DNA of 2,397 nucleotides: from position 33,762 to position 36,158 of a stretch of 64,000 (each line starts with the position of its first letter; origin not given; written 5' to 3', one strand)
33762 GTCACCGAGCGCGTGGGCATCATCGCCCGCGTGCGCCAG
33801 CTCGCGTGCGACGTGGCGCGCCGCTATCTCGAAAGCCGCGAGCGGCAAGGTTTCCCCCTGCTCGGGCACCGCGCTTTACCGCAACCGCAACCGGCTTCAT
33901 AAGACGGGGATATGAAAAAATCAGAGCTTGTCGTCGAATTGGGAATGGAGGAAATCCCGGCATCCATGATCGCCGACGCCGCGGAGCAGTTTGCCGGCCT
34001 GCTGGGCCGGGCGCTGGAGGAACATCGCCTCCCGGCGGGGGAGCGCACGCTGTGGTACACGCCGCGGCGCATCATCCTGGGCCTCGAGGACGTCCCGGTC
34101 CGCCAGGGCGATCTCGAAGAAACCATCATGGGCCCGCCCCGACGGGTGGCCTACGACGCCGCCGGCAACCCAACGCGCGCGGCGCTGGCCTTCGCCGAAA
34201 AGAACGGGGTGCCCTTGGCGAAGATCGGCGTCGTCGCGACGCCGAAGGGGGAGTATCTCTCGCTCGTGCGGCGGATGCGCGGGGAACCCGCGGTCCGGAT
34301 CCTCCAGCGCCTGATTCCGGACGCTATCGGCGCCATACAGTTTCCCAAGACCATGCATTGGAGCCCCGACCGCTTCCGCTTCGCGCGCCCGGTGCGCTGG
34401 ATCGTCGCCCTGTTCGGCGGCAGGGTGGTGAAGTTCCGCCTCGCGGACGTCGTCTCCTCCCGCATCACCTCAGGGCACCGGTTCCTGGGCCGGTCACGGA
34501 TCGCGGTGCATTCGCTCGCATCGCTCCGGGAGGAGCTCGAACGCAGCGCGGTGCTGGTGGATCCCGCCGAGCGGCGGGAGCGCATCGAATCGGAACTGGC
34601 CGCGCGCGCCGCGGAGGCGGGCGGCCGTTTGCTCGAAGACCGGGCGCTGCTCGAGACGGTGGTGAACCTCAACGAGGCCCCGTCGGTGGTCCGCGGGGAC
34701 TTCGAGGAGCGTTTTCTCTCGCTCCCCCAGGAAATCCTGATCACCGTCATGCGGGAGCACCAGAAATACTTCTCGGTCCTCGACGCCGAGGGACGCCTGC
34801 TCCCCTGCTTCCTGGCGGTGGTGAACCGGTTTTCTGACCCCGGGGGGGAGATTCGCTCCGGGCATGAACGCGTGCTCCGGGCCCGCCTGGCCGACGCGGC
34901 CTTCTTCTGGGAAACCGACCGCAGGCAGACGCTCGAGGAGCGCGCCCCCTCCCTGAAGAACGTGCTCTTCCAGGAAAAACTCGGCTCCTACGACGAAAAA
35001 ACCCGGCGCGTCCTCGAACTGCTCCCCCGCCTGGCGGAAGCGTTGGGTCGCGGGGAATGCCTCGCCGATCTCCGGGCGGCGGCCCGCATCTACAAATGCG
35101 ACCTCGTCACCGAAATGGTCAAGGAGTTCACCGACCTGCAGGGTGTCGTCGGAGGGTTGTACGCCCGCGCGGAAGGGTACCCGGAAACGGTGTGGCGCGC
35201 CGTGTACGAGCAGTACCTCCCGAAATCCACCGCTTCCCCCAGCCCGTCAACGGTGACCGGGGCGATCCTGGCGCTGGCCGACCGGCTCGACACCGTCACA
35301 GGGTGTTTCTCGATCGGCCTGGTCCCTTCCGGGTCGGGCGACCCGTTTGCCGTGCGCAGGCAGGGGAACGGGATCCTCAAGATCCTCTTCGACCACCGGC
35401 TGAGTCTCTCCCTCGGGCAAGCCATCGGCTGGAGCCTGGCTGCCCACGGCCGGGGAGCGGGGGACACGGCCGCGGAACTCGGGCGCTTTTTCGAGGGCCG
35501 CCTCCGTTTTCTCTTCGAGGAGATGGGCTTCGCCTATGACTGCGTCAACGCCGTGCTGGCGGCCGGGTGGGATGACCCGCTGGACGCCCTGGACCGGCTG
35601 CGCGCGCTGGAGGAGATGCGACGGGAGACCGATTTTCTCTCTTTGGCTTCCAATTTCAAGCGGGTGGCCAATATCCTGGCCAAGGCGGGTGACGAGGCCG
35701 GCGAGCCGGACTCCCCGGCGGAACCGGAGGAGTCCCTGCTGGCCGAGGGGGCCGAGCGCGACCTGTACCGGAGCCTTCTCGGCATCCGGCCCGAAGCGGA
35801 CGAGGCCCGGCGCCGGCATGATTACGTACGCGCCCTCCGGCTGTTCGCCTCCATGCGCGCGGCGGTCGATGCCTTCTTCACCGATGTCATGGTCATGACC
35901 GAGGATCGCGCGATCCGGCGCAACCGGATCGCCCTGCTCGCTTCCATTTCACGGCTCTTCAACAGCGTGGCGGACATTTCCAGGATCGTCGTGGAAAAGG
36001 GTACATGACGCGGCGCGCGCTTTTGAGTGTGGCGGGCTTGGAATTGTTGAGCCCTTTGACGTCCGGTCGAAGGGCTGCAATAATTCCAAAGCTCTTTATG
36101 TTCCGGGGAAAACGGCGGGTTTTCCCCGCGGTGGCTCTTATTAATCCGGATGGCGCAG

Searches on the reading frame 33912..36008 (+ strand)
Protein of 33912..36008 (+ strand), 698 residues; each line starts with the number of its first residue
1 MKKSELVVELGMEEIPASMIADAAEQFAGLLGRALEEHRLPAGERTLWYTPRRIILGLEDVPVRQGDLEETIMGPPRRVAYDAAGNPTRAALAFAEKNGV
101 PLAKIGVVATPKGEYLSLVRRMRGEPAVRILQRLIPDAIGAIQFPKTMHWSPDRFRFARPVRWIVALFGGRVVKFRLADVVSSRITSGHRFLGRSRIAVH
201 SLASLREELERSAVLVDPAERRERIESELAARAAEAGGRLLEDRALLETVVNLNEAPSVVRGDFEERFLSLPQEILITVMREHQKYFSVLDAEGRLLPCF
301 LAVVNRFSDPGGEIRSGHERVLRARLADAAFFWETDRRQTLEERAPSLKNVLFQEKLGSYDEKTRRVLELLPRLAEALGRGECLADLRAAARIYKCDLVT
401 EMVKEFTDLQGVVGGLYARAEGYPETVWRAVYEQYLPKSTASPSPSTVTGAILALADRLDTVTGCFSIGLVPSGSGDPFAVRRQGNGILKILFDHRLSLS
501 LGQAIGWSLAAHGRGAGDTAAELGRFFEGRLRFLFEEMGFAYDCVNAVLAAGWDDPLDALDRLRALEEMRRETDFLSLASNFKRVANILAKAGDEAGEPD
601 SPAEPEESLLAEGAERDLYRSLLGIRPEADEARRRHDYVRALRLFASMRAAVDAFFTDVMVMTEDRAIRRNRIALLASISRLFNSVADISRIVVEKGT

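Call 27: search_protein_families(library=ncbifam, proteins=[window:33912-36008:+], max_evalue=0.00001)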
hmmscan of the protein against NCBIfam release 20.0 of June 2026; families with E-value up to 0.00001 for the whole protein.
window:33912-36008:+ (698 aa): 2 families
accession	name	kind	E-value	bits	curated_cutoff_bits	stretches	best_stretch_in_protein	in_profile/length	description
TIGR00211.2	glyS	equivalog_domain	2.2e-224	746.9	300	1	5-692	1-684/684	glycine--tRNA ligase subunit beta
NF011499.0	PRK14908.1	equivalog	2.5e-159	532.7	1244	1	3-692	311-996/998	glycine--tRNA ligase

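Call 58: find_related_loci(query=window:33912-36008:+, collection=genome_contigs, flank=1000)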
Query window:33912-36008:+ (698 aa) in genome_contigs; peptide patterns used: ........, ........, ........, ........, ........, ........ (x = any residue, [..] = any of these).
600 stretches matched a pattern (row limit reached: there are more); 540 encode a relative of the query (tblastn E <= 1e-3); the best 80 are kept; 80 distinct loci.
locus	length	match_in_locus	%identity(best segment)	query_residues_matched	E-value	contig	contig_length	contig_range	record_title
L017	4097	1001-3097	94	1-697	0e+0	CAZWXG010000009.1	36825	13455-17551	MAG TPA_asm: uncultured Acidobacteriota bacterium isolate SRP192927_co7_510 genome assembly, contig: NODE_1680_length_36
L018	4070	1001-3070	67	1-696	0e+0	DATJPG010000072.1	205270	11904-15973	MAG TPA_asm: Acidobacteriota bacterium isolate SMAG_U14907 k141_3684578, whole genome shotgun sequence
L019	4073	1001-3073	67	1-697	0e+0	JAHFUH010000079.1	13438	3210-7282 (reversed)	MAG: Acidobacteria bacterium isolate nzgw75 NODE_3057_length_13439_cov_3.531987, whole genome shotgun sequence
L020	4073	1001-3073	69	1-697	0e+0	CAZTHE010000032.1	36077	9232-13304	MAG TPA_asm: uncultured Acidobacteriota bacterium isolate SRP192927_co6_54 genome assembly, contig: NODE_1982_length_360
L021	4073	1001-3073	65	1-697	0e+0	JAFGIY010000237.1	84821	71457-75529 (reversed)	MAG: Acidobacteria bacterium isolate Zod_Metabat.240 k87_13327219, whole genome shotgun sequence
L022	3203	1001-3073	66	1-697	0e+0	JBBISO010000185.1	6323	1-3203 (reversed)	MAG: Acidobacteriota bacterium isolate PBS170224_bin_375 NODE_10120_length_6323_cov_3.581525, whole genome shotgun seque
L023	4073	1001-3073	67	1-697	0e+0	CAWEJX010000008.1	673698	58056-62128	MAG: uncultured Acidobacteriota bacterium isolate MFD05942.bin.2.136 genome assembly, contig: contig_30124, whole genome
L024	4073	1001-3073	61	1-697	0e+0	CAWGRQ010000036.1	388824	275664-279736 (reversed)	MAG: Terriglobia bacterium isolate MFD05942.bin.2.344 genome assembly, contig: contig_51342, whole genome shotgun sequen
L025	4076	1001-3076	60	1-698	0e+0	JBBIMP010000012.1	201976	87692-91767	MAG: Acidobacteriota bacterium isolate RSS170216_bin_235 NODE_13_length_201976_cov_14.417723, whole genome shotgun seque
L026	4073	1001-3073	60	1-697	0e+0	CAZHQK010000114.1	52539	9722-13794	MAG TPA_asm: uncultured Acidobacteriota bacterium isolate SRP231805_co4_31 genome assembly, contig: k141_60532, whole ge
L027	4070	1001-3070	66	1-696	0e+0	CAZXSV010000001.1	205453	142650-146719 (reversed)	MAG TPA_asm: uncultured Acidobacteriota bacterium isolate SRP192927_co7_610 genome assembly, contig: NODE_33_length_2054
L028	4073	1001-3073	56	1-698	0e+0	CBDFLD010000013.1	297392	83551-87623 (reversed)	MAG: Acidobacteriota bacterium isolate 4fe7eda5-706a-47f2-b94d-dac62684705c genome assembly, contig: contig_13, whole ge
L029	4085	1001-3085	44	5-697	0e+0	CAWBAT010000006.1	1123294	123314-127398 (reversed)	MAG: uncultured Acidimicrobiia bacterium isolate MFD02979.bin.1.148 genome assembly, contig: contig_73118, whole genome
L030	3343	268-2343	43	5-694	0e+0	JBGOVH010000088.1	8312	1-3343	MAG: Terriglobia bacterium isolate OBJ_0618_7090110_12 k141_3663735_length_8312_cov_14.3214, whole genome shotgun sequen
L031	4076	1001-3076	43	5-694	4e-180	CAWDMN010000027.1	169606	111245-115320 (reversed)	MAG: uncultured Acidobacteriota bacterium isolate MFD04492.bin.1.129 genome assembly, contig: contig_1709, whole genome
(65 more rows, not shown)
